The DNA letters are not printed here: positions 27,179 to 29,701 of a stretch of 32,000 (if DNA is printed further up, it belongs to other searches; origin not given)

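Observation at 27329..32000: AsnB-like PP-loop enzyme / ATPgrasp_ST ligase / PLP-fold fusion protein: candidate uncharacterised amidoligase cassette running off the window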

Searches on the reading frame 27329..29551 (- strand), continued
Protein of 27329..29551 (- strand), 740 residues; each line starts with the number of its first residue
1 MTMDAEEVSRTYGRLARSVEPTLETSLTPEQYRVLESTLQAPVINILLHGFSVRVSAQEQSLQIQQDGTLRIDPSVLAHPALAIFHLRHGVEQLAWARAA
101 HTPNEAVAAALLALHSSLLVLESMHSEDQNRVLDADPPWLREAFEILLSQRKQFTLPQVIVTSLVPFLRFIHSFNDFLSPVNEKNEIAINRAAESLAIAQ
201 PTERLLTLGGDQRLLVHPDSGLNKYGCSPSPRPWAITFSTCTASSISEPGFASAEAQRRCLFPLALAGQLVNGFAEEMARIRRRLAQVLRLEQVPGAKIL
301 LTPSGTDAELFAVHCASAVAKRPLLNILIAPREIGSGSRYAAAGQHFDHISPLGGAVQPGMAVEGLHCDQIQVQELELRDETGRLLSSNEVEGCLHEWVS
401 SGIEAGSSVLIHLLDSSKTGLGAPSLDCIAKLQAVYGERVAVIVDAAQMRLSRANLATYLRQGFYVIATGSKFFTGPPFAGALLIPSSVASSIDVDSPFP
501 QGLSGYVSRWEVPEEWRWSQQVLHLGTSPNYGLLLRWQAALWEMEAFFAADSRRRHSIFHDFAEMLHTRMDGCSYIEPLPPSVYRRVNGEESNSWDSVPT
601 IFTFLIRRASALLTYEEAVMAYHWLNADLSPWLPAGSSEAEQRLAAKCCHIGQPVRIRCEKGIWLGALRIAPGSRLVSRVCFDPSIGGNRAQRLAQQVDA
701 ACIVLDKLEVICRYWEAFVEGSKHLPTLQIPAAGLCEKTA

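Call 67: search_protein_families(library=ncbifam, proteins=[L021:8604-9926:+, L020:6504-7610:-, L008:7236-8396:+, P0062, P0115], max_evalue=0.01)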
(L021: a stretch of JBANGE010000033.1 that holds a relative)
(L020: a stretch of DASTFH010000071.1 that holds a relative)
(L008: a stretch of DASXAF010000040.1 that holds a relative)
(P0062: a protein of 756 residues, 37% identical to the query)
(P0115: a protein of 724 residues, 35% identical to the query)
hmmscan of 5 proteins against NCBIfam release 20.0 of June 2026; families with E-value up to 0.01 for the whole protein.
L021:8604-9926:+ (440 aa): 23 families
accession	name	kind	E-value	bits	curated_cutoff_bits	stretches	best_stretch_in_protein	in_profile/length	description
TIGR03812.1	tyr_de_CO2_Arch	equivalog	3.3e-71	240.1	299.4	1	17-397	5-375/375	tyrosine decarboxylase MfnA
TIGR01788.1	Glu-decarb-GAD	equivalog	1.2e-34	119.7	380.4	1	40-368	49-390/431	glutamate decarboxylase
NF052646.1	DABADecarRhbB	equivalog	1.2e-13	50.5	900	1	75-347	138-418/491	L-2,4-diaminobutyrate decarboxylase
TIGR03799.1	NOD_PanD_pyr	equivalog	1.4e-12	46.8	606.1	1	171-352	264-442/522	pyridoxal-dependent aspartate 1-decarboxylase PanP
NF002748.0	PRK02769.1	equivalog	7.8e-11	41.3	305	1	73-317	64-301/382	histidine decarboxylase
NF010611.0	PRK14012.1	equivalog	1.2e-06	27.7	548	1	83-337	60-294/406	IscS subfamily cysteine desulfurase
NF003346.0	PRK04366.1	equivalog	1.3e-06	27.4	441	1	97-182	139-223/487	aminomethyl-transferring glycine dehydrogenase subunit GcvPB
TIGR03402.1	FeS_nifS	equivalog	2.1e-06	26.8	530.75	1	96-210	63-174/379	cysteine desulfurase NifS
TIGR03235.1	DNA_S_dndA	equivalog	1.3e-05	24.7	480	1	96-212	63-178/353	cysteine desulfurase DndA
TIGR02006.1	IscS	equivalog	1.5e-05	24.2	643.2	1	84-336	57-289/402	IscS subfamily cysteine desulfurase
NF002806.0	PRK02948.1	subfamily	1.6e-05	24.1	304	1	82-215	51-181/381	IscS subfamily cysteine desulfurase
NF041364.1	GntC_guanitoxin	equivalog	2.7e-05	23.2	415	1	140-208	99-173/356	guanitoxin biosynthesis PLP-dependent (S)-gamma-hydroxy-L-arginine cyclodehydratase GntC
TIGR01977.1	am_tr_V_EF2568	hypoth_equivalog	3e-05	23.2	377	1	151-210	116-175/376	cysteine desulfurase family protein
TIGR04427.1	PLP_DesI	equivalog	0.00011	21.4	650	1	127-210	92-173/390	dTDP-4-dehydro-6-deoxyglucose aminotransferase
TIGR03403.1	nifS_epsilon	equivalog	0.00071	18.5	587.7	1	97-210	65-178/382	NifS family cysteine desulfurase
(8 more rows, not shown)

L020:6504-7610:- (368 aa): 0 families

L008:7236-8396:+ (386 aa): 19 families
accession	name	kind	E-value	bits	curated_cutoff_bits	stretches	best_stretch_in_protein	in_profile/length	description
TIGR01143.1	murF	subfamily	6.4e-65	219.7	288.6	3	227-380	260-418/418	UDP-N-acetylmuramoyl-tripeptide--D-alanyl-D-alanine ligase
NF008896.0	PRK11929.1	equivalog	3.2e-57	194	1023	3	228-381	797-957/965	bifunctional UDP-N-acetylmuramoyl-L-alanyl-D-glutamate--2,6-diaminopimelate ligase MurE/UDP-N-acetylmuramoyl-tripeptide--D-alanyl-D-alanine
NF010693.0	PRK14093.1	equivalog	7.3e-37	127.1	544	3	236-383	307-467/479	UDP-N-acetylmuramoylalanyl-D-glutamyl-2,6-diaminopimelate--D-alanyl-D-alanine ligase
NF008041.0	PRK10773.1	equivalog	1.6e-34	119.4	551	3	229-381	291-448/453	UDP-N-acetylmuramoyl-tripeptide--D-alanyl-D-alanine ligase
NF008897.0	PRK11930.1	equivalog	6.4e-19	67.5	804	1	229-383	294-456/822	bifunctional UDP-N-acetylmuramoyl-tripeptide:D-alanyl-D-alanine ligase/alanine racemase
TIGR01087.1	murD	equivalog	2.2e-11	43.5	211.95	2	43-71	103-131/441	UDP-N-acetylmuramoyl-L-alanine--D-glutamate ligase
TIGR01082.1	murC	equivalog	1.8e-09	37.2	335.1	1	42-69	98-125/449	UDP-N-acetylmuramate--L-alanine ligase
TIGR02068.2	cya_phycin_syn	equivalog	4.8e-09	34.8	850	1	132-217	545-630/862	cyanophycin synthetase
NF053645.1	pMurC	equivalog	1.1e-06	27.6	560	0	132-195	157-221/492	pseudomurein biosynthesis peptide ligase pMurC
NF053648.1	pMurE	equivalog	1.6e-06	27.2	600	0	142-210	178-245/464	pseudomurein biosynthesis peptide ligase pMurE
TIGR01081.1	mpl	equivalog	1.9e-05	23.9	388.7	0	42-70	100-128/448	UDP-N-acetylmuramate:L-alanyl-gamma-D-glutamyl-meso-diaminopimelate ligase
NF053647.1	pMurD2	equivalog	2.5e-05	23.4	550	0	35-70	90-125/405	pseudomurein biosynthesis peptide ligase pMurD2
NF010623.0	PRK14016.1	subfamily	5.1e-05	21.6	877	0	155-214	567-629/871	cyanophycin synthetase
NF053646.1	pMurD1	equivalog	0.00032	19.5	610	0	46-67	111-132/465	pseudomurein biosynthesis peptide ligase pMurD1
NF033197.0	F430_CfbE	equivalog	0.00037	19.6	250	0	46-70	101-125/430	coenzyme F430 synthase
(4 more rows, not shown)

P0062 (756 aa): 0 families

P0115 (724 aa): 0 families

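Call 74: search_protein_representatives(alignment_id=A1)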
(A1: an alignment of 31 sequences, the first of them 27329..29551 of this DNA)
Query: 31 sequences, 758 profile positions. Proteins with E-value up to 0.001 (for the whole library): 2528; up to 1e-10: 2043; up to 1e-30: 1404. The best 150 are listed.
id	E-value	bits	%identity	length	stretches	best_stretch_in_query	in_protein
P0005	3.3e-289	978.2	-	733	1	18-753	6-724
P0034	8.4e-287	970.3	-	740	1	14-747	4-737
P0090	1.5e-280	949.6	-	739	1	1-744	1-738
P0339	1.5e-280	949.6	-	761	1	17-750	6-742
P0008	6.1e-279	944.3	-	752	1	14-749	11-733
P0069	2.5e-278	942.2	-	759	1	17-746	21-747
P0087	1.2e-272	923.4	-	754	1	16-750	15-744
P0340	3.4e-271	918.6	-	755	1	13-750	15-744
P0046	5.3e-269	911.4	-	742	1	20-753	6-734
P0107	3.1e-268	908.9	-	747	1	14-747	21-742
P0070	9.3e-268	907.3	-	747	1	22-745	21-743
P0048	2.3e-266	902.7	-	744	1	18-747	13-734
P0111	2.6e-265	899.2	-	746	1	39-755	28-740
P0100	8.3e-265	897.5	-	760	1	10-751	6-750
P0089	8.7e-264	894.1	-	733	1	21-753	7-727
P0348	4.2e-230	782.8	-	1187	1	34-748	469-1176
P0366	8.6e-184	629.6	-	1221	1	33-744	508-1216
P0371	1.5e-177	609.0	-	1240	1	39-742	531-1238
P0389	3.8e-166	571.3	-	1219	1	18-750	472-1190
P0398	2.4e-157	542.2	-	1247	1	43-753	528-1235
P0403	2.5e-156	538.9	-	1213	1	41-744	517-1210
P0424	2.9e-150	518.8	-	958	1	213-747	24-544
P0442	4.4e-140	485.1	-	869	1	214-572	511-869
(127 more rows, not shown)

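Call 76: search_protein_families(library=pfam, proteins=[P0348, P0366, P0371, P0389, P0398, P0403, P0424, P0442], max_evalue=0.0001)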
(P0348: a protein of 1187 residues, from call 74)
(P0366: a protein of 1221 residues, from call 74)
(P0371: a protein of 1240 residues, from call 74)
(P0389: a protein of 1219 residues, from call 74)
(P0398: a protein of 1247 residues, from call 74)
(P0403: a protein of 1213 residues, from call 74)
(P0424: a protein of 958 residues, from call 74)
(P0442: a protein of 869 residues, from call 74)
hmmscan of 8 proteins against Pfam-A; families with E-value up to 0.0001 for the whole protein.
P0348 (1187 aa): 2 families
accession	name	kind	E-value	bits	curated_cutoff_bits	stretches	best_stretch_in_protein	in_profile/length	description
PF00282.25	Pyridoxal_deC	-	1.2e-22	80.6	27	1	58-324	67-355/375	Pyridoxal-dependent decarboxylase conserved domain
PF00266.25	Aminotran_5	-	5.6e-11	42.5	21.5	1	81-206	54-177/371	Aminotransferase class-V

P0366 (1221 aa): 2 families
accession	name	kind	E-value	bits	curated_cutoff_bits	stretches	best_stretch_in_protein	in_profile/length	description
PF00282.25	Pyridoxal_deC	-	3.6e-60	204.1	27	1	76-422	22-374/375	Pyridoxal-dependent decarboxylase conserved domain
PF01212.27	Beta_elim_lyase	-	1.1e-06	28.7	27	1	109-403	10-232/288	Beta-eliminating lyase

P0371 (1240 aa): 1 family
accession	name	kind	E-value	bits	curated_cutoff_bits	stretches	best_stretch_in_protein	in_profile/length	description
PF00282.25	Pyridoxal_deC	-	7.6e-68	229.4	27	1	70-437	8-374/375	Pyridoxal-dependent decarboxylase conserved domain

P0389 (1219 aa): 1 family
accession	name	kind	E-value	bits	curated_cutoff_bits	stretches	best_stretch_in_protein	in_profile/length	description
PF00282.25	Pyridoxal_deC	-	2.8e-67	227.5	27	1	46-420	1-374/375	Pyridoxal-dependent decarboxylase conserved domain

P0398 (1247 aa): 4 families
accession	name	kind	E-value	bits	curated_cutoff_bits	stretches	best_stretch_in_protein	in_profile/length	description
PF00282.25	Pyridoxal_deC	-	1.4e-75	254.8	27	1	57-424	3-374/375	Pyridoxal-dependent decarboxylase conserved domain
PF01212.27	Beta_elim_lyase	-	7.4e-06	25.9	27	1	197-345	79-215/288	Beta-eliminating lyase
PF00266.25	Aminotran_5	-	1.7e-05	24.4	21.5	0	189-328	89-215/371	Aminotransferase class-V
PF05889.19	SepSecS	-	2e-05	23.9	21.1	1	187-286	100-196/389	O-phosphoseryl-tRNA(Sec) selenium transferase, SepSecS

P0403 (1213 aa): 2 families
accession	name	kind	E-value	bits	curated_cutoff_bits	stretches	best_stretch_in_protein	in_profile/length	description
PF00282.25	Pyridoxal_deC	-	1.9e-65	221.5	27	1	68-430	8-374/375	Pyridoxal-dependent decarboxylase conserved domain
PF01212.27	Beta_elim_lyase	-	2.2e-07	31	27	1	116-348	11-215/288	Beta-eliminating lyase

P0424 (958 aa): 0 families

P0442 (869 aa): 2 families
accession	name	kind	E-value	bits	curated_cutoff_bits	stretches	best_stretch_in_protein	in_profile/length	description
PF00282.25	Pyridoxal_deC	-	1e-56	192.8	27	1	52-419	3-375/375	Pyridoxal-dependent decarboxylase conserved domain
PF01212.27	Beta_elim_lyase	-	8.4e-05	22.5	27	0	204-400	92-233/288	Beta-eliminating lyase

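Call 81: find_encoding_contigs(protein=P0004, flank=10000, max_places=1)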
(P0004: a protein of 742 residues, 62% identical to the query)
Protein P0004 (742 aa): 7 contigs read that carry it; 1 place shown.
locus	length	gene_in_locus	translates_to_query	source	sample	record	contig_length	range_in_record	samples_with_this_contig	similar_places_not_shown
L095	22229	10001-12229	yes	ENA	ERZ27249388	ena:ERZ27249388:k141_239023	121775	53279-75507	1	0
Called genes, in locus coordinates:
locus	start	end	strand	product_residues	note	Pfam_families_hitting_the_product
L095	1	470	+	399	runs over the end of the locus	PF13243:SQHop_cyclase_C (faint), PF25840:Ulvan_lyase_N (faint), PF09492:Pec_lyase (faint)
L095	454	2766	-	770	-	PF16889:Hepar_II_III_N, PF07940:Hepar_II_III_C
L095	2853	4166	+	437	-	PF13439:Glyco_transf_4, PF13579:Glyco_trans_4_4, PF00534:Glycos_transf_1, PF13692:Glyco_trans_1_4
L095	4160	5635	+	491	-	PF01943:Polysacc_synt, PF13440:Polysacc_synt_3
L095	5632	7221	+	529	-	-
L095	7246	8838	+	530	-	-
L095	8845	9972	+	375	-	PF14397:ATPgrasp_ST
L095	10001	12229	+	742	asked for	-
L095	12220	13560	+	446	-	PF19358:DUF5935, PF04932:Wzy_C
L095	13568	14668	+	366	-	PF24681:Kelch_KLHDC2_KLHL20_DRC7 (weak), PF01344:Kelch_1 (faint), PF07646:Kelch_2 (faint), PF24681:Kelch_KLHDC2_KLHL20_DRC7, PF13415:Beta-prop_FBX42, PF24981:Beta-prop_ATRN-LZTR1, PF13418:Beta-prop_TYW4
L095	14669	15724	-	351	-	-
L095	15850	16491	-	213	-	PF13428:TPR_14 (faint), PF07719:TPR_2 (faint), PF13181:TPR_8 (faint), PF13424:TPR_12 (faint), PF13432:TPR_16, PF13414:TPR_11, PF14559:TPR_19 (weak), PF13431:TPR_17 (weak), +1 more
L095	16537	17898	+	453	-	PF13229:Beta_helix (faint)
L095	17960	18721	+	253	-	PF13489:Methyltransf_23, PF13847:Methyltransf_31, PF08241:Methyltransf_11, PF08242:Methyltransf_12, PF13649:Methyltransf_25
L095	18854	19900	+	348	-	PF01522:Polysacc_deac_1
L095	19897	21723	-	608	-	PF13522:GATase_6 (weak), PF13537:GATase_7, PF00733:Asn_synthase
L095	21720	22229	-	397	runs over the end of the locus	PF13480:Acetyltransf_6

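Call 82: find_encoding_contigs(protein=P0006, flank=10000, max_places=1)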
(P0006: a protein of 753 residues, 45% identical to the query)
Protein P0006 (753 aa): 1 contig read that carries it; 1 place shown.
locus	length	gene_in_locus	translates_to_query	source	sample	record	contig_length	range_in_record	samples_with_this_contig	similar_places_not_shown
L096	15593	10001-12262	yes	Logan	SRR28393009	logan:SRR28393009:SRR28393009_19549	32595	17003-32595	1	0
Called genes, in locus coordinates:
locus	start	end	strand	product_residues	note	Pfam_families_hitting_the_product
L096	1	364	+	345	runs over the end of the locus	PF13480:Acetyltransf_6, PF02388:FemAB (weak)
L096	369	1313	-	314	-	PF13469:Sulfotransfer_3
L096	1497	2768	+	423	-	PF07944:Beta-AFase-like_GH127_cat (faint)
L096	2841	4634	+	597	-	-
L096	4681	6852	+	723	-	PF16889:Hepar_II_III_N, PF07940:Hepar_II_III_C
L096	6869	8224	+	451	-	PF13579:Glyco_trans_4_4, PF13439:Glyco_transf_4, PF00534:Glycos_transf_1 (weak), PF13692:Glyco_trans_1_4 (weak)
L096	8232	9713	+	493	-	PF01943:Polysacc_synt, PF13440:Polysacc_synt_3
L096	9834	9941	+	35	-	-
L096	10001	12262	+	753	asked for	-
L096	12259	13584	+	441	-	PF19358:DUF5935, PF04932:Wzy_C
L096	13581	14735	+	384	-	PF01344:Kelch_1 (faint), PF07646:Kelch_2 (faint), PF13415:Beta-prop_FBX42, PF24681:Kelch_KLHDC2_KLHL20_DRC7, PF24981:Beta-prop_ATRN-LZTR1, PF13418:Beta-prop_TYW4 (weak)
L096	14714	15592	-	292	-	?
